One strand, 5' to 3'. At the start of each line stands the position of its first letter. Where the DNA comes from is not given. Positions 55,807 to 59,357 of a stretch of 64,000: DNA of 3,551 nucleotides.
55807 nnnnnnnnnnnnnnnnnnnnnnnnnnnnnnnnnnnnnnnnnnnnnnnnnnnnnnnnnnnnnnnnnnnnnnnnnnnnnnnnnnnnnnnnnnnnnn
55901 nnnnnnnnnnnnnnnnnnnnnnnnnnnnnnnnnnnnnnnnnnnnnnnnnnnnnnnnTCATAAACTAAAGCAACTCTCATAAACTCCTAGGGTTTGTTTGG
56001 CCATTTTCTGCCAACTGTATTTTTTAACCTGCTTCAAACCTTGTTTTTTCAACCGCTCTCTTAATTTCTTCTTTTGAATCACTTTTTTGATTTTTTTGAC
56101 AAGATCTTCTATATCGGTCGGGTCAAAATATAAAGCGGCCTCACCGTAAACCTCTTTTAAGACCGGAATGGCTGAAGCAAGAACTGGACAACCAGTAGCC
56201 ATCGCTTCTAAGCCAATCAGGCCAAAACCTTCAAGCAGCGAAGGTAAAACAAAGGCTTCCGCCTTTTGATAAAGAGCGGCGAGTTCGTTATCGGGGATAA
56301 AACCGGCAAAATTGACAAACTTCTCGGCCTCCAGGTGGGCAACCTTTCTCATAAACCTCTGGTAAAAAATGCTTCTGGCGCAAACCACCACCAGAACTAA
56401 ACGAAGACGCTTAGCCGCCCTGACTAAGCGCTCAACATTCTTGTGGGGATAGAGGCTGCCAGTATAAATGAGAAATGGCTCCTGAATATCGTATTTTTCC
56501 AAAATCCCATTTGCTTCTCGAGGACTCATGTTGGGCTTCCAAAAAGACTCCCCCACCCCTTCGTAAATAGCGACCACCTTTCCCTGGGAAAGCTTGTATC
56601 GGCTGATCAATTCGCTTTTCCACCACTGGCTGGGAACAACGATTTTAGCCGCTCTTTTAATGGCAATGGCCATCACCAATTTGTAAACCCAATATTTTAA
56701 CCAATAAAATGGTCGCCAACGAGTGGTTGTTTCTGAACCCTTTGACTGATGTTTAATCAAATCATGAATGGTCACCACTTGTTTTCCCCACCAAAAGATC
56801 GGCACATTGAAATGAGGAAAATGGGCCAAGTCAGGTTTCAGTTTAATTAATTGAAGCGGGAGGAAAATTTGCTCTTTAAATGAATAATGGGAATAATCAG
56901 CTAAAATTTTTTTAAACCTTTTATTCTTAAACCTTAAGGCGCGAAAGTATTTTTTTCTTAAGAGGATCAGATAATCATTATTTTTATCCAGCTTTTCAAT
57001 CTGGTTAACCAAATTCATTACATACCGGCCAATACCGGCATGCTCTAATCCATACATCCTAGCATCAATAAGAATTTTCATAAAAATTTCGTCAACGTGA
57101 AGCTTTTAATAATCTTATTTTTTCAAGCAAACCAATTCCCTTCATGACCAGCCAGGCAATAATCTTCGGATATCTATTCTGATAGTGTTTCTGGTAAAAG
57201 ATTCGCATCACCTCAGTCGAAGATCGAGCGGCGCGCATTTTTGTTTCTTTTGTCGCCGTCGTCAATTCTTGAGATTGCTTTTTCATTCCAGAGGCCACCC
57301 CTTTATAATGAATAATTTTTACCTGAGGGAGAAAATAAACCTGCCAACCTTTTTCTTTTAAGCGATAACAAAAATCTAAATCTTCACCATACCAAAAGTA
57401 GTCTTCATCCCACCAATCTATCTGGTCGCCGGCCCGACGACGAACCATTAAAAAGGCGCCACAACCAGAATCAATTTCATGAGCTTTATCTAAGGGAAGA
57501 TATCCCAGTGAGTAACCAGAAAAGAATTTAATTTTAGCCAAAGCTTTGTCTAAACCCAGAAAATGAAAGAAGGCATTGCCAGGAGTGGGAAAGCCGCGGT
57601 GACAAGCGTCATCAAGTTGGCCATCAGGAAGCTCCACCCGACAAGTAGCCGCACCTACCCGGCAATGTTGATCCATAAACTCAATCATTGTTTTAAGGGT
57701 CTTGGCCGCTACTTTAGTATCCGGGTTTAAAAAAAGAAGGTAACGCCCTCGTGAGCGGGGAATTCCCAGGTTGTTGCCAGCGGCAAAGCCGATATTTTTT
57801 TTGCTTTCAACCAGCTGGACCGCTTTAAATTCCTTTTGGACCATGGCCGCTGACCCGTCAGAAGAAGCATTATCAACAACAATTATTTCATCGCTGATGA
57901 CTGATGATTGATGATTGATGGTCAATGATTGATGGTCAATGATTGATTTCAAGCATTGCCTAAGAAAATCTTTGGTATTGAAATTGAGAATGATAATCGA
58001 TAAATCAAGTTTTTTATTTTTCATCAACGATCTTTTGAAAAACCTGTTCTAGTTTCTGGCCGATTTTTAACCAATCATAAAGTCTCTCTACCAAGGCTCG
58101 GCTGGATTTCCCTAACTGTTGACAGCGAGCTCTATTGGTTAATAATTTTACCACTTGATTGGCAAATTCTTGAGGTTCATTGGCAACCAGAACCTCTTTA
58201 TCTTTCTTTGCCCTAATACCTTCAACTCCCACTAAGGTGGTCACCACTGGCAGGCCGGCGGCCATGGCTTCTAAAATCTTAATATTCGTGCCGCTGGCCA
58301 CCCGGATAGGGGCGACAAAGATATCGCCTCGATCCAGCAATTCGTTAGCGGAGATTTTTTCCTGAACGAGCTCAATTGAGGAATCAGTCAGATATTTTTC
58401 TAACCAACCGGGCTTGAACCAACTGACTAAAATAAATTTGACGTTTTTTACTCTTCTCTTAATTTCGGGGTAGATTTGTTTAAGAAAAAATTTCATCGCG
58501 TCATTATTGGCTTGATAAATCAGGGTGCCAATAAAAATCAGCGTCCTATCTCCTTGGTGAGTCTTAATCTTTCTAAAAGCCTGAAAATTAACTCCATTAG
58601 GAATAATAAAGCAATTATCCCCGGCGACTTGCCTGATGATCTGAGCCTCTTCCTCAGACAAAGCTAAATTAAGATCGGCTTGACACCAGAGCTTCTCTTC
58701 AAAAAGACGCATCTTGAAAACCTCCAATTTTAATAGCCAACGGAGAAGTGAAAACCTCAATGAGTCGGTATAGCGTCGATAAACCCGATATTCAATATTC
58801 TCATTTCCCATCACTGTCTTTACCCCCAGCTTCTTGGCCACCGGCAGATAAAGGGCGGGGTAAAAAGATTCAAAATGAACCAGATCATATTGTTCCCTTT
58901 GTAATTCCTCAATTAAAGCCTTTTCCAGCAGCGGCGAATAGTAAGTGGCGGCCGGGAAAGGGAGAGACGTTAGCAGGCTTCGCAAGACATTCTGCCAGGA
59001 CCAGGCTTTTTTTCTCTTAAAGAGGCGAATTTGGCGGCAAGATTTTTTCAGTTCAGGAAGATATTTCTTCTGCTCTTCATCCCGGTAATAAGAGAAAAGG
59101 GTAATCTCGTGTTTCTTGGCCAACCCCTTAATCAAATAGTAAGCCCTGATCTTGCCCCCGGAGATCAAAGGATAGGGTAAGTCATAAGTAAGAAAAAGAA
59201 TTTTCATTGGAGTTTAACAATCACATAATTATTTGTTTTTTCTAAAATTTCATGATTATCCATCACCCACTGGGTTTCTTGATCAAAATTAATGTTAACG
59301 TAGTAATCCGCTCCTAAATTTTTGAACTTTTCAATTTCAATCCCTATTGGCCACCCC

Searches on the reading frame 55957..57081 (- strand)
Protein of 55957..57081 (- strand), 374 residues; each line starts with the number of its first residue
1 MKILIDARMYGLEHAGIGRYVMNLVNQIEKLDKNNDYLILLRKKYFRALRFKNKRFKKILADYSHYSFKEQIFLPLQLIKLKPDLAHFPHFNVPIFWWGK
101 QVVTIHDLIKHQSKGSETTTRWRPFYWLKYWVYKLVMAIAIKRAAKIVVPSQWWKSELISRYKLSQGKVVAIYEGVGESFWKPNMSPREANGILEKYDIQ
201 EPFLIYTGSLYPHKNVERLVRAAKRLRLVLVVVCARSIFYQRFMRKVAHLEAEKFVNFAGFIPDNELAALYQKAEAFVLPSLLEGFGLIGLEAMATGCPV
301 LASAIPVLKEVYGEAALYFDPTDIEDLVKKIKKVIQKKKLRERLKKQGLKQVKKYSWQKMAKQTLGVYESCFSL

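Call 81: search_protein_families(library=pfam, proteins=[window:55957-57081:-], max_evalue=0.00001)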
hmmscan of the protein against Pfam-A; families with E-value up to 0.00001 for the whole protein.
window:55957-57081:- (374 aa): 5 families
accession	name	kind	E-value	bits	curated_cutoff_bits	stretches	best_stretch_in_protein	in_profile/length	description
PF00534.26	Glycos_transf_1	-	7.5e-32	110.7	26.4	1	200-350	14-171/172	Glycosyl transferases group 1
PF13692.12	Glyco_trans_1_4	-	3.8e-24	86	27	1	202-336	2-141/142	Glycosyl transferases group 1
PF13439.12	Glyco_transf_4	-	2.9e-11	44.1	28.5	1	16-176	3-166/170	Glycosyltransferase Family 4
PF20706.3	GT4-conflict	-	9.7e-10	38.4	26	1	216-304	221-312/385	Family 4 Glycosyltransferase in conflict systems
PF13524.12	Glyco_trans_1_2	-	2.6e-09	37.6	25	1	217-365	3-143/144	Glycosyl transferase-like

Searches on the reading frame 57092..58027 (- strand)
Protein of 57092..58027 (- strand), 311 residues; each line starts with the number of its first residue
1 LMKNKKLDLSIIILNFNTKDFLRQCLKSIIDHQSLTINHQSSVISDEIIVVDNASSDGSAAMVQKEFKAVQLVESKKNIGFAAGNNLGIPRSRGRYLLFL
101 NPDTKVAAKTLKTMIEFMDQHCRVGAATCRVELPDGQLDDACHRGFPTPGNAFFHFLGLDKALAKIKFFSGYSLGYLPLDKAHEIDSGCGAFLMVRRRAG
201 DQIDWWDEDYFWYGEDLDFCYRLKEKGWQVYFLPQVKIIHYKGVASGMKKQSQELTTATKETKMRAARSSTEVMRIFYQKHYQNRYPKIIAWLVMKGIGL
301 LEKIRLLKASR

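Call 81: search_protein_families(library=pfam, proteins=[window:57092-58027:-], max_evalue=0.00001)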
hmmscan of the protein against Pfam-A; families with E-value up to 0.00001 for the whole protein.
window:57092-58027:- (311 aa): 3 families
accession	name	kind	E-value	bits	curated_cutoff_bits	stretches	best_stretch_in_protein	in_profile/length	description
PF00535.33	Glycos_transf_2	-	1.7e-20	74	23.3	1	10-171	1-154/168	Glycosyl transferase family 2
PF13641.12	Glyco_tranf_2_3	-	4.4e-12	47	27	1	9-243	3-214/230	Glycosyltransferase like family 2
PF13632.12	Glyco_trans_2_3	-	3.8e-08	33.8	27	1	99-249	4-130/198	Glycosyl transferase family group 2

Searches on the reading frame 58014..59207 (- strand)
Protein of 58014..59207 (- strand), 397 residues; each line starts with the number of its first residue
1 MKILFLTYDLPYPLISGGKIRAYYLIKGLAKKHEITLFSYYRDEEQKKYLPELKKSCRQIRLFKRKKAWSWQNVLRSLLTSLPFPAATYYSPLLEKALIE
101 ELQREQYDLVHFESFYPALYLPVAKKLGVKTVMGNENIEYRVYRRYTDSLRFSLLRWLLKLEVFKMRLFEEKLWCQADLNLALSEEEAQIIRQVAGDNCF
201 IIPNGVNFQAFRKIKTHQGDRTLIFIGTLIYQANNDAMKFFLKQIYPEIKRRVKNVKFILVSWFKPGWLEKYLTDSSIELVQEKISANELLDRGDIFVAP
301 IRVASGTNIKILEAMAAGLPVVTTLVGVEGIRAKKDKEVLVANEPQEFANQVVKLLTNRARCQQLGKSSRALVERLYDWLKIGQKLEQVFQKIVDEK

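Call 81: search_protein_families(library=pfam, proteins=[window:58014-59207:-], max_evalue=0.00001)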
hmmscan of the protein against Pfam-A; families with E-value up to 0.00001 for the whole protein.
window:58014-59207:- (397 aa): 5 families
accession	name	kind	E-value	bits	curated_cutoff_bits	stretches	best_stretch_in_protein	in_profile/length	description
PF13692.12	Glyco_trans_1_4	-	7.1e-25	88.4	27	1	221-358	2-142/142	Glycosyl transferases group 1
PF13439.12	Glyco_transf_4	-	2.6e-14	54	28.5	1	16-208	2-168/170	Glycosyltransferase Family 4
PF00534.26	Glycos_transf_1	-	6.2e-10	39.3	26.4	1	282-370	79-170/172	Glycosyl transferases group 1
PF13524.12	Glyco_trans_1_2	-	5.1e-07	30.2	25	1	263-384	22-140/144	Glycosyl transferase-like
PF13579.12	Glyco_trans_4_4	-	1.5e-06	29.1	29.7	1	17-205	2-158/158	Glycosyl transferase 4-like domain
